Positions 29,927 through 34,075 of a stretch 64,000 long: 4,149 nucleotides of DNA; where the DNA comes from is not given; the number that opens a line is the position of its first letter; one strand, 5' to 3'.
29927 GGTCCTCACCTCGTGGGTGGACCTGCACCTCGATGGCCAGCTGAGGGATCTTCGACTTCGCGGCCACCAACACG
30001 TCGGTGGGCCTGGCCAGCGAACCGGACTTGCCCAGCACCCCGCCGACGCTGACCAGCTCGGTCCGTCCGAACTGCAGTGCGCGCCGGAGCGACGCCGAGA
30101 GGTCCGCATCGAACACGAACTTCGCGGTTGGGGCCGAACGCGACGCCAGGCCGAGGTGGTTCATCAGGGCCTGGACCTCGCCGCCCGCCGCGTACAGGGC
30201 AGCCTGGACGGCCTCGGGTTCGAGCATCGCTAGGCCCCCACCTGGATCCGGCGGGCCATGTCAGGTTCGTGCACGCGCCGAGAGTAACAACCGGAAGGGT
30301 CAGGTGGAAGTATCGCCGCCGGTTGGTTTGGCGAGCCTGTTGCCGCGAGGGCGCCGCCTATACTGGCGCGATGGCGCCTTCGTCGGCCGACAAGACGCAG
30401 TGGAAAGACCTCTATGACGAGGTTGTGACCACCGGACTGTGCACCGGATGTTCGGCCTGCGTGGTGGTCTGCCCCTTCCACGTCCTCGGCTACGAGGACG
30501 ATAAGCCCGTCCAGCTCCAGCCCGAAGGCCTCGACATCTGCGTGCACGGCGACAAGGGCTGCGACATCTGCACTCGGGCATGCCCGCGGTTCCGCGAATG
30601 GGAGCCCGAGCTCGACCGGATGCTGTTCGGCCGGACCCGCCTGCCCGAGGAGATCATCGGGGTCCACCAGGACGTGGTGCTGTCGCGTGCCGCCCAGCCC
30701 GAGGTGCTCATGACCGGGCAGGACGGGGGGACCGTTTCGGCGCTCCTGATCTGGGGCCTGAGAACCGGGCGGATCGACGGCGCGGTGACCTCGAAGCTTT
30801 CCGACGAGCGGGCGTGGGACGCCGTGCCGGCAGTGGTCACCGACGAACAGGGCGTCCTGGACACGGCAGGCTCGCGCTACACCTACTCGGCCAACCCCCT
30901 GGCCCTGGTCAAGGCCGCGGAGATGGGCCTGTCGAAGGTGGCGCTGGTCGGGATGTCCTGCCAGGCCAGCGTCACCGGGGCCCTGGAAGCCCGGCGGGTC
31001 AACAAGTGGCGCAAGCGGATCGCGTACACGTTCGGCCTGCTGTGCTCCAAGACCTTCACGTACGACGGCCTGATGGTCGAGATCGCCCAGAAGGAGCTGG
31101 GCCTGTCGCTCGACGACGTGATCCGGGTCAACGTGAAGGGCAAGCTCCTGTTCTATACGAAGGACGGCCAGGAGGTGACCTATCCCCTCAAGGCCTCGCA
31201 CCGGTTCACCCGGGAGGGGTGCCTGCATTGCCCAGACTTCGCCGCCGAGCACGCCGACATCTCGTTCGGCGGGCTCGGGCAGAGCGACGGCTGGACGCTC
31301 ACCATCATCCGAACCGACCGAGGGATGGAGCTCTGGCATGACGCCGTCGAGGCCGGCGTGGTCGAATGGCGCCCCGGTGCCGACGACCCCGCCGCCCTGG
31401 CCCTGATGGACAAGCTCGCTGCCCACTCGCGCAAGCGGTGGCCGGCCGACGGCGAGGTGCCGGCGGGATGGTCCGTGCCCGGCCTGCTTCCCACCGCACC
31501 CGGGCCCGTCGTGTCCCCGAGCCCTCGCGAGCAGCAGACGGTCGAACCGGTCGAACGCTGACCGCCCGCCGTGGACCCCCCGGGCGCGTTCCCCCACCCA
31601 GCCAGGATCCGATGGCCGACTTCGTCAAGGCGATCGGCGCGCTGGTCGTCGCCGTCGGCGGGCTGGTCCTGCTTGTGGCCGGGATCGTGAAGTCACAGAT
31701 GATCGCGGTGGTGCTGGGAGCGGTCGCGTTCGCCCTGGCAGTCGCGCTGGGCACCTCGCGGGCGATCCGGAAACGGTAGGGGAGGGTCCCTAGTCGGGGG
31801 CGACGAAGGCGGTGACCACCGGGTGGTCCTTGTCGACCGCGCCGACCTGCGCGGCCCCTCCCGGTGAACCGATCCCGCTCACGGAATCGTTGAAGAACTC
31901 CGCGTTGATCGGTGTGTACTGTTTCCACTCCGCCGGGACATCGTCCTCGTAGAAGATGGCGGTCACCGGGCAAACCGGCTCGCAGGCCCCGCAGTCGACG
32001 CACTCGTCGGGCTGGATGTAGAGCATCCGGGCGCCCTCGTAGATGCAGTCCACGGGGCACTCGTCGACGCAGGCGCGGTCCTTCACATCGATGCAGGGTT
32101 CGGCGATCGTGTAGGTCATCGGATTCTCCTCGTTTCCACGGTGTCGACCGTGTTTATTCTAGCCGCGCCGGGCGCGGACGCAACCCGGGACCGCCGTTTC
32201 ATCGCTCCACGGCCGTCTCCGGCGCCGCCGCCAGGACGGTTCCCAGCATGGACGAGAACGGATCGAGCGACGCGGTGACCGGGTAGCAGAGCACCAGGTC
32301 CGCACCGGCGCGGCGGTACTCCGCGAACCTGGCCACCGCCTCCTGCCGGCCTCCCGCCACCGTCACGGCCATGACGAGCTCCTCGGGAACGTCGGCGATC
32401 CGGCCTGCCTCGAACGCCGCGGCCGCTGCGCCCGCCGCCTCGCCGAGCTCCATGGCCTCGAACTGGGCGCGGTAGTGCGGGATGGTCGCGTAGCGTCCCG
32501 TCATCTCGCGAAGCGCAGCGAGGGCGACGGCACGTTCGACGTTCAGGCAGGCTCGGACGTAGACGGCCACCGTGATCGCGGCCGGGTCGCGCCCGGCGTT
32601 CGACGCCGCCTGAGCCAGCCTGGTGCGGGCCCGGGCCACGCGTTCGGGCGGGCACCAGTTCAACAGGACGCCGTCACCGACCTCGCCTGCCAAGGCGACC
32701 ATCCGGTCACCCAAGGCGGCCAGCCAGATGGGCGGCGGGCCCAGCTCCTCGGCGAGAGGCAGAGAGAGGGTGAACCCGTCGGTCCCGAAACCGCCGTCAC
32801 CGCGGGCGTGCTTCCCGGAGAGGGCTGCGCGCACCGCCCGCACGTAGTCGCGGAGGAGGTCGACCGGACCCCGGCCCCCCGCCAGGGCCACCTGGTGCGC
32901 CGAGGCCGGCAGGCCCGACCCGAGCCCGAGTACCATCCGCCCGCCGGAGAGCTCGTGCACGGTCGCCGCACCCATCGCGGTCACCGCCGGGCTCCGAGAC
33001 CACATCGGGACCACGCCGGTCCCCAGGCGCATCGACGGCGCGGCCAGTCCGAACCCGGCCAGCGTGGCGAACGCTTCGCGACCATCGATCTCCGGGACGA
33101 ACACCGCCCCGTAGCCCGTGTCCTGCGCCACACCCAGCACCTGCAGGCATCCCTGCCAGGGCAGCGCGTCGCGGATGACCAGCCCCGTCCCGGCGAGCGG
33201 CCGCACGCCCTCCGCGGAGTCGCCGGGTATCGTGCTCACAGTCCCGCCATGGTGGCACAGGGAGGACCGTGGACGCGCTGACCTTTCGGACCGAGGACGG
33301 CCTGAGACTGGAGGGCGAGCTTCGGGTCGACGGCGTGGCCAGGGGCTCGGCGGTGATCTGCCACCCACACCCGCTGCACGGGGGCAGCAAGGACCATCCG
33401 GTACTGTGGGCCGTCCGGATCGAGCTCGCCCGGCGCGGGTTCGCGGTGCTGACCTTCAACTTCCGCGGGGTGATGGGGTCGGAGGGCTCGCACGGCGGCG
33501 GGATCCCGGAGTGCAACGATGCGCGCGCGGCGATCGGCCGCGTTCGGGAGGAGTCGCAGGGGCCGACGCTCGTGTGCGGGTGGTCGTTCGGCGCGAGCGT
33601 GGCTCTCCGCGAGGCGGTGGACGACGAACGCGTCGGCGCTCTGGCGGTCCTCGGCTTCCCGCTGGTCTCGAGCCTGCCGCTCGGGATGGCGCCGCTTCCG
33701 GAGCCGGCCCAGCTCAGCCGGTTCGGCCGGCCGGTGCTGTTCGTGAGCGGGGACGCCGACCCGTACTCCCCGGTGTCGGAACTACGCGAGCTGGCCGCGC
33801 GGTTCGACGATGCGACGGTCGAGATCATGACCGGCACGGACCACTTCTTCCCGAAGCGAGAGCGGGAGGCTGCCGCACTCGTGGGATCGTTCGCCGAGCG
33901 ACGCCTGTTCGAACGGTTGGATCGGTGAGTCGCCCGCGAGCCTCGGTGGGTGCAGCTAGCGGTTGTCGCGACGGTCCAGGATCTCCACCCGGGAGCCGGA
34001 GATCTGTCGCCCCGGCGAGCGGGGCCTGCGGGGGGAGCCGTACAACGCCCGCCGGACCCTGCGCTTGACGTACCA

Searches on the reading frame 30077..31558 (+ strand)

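Call 56: search_protein_families(library=pfam, proteins=[window:30077-31558:+], max_evalue=0.00001)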
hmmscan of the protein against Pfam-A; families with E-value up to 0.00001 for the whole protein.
window:30077-31558:+ (494 aa): 2 families
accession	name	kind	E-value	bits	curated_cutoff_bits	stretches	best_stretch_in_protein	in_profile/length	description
PF04432.18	FrhB_FdhB_C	-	1.4e-34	119.5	23.3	1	286-433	2-146/150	Coenzyme F420 hydrogenase/dehydrogenase, beta subunit C terminus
PF04422.18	FrhB_FdhB_N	-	4.2e-18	65.7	22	1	201-276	2-76/78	Coenzyme F420 hydrogenase/dehydrogenase, beta subunit N-term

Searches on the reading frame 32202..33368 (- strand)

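Call 56: search_protein_families(library=pfam, proteins=[window:32202-33368:-], max_evalue=0.00001)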
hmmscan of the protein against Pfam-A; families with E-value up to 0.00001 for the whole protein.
window:32202-33368:- (389 aa): 1 family
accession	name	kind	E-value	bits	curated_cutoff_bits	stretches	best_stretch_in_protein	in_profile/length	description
PF00296.26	Bac_luciferase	-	6.3e-47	160.9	27.9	1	74-357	25-313/314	Luciferase-like monooxygenase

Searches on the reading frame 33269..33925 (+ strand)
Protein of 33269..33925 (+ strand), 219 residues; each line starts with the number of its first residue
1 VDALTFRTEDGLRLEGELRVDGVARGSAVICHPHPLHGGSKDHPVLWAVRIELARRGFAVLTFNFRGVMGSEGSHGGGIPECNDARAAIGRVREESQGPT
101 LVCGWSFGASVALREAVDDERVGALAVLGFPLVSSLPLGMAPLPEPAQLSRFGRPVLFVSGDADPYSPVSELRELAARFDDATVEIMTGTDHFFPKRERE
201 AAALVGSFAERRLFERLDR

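Call 5: search_protein_families(library=pfam, proteins=[window:33269-33925:+], max_evalue=0.001)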
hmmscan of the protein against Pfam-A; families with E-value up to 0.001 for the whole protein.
window:33269-33925:+ (219 aa): 6 families
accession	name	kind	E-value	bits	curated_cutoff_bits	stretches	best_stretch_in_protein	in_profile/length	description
PF20408.4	Abhydrolase_11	-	7.1e-13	49.2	27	1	38-201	12-174/193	Alpha/beta hydrolase domain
PF12697.13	Abhydrolase_6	-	2e-09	38.9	26.3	1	36-144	4-99/217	Alpha/beta hydrolase family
PF00561.26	Abhydrolase_1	-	1.2e-08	35.3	25.8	1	36-129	6-101/245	alpha/beta hydrolase fold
PF12146.15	Hydrolase_4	-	4.4e-07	29.9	27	1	49-128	23-106/239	Serine aminopeptidase, S33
PF01738.24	DLH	-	0.00018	21.6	21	1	84-200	83-194/217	Dienelactone hydrolase family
PF03959.19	FSH1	-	0.00043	20.5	21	1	91-200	94-207/211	Serine hydrolase (FSH1)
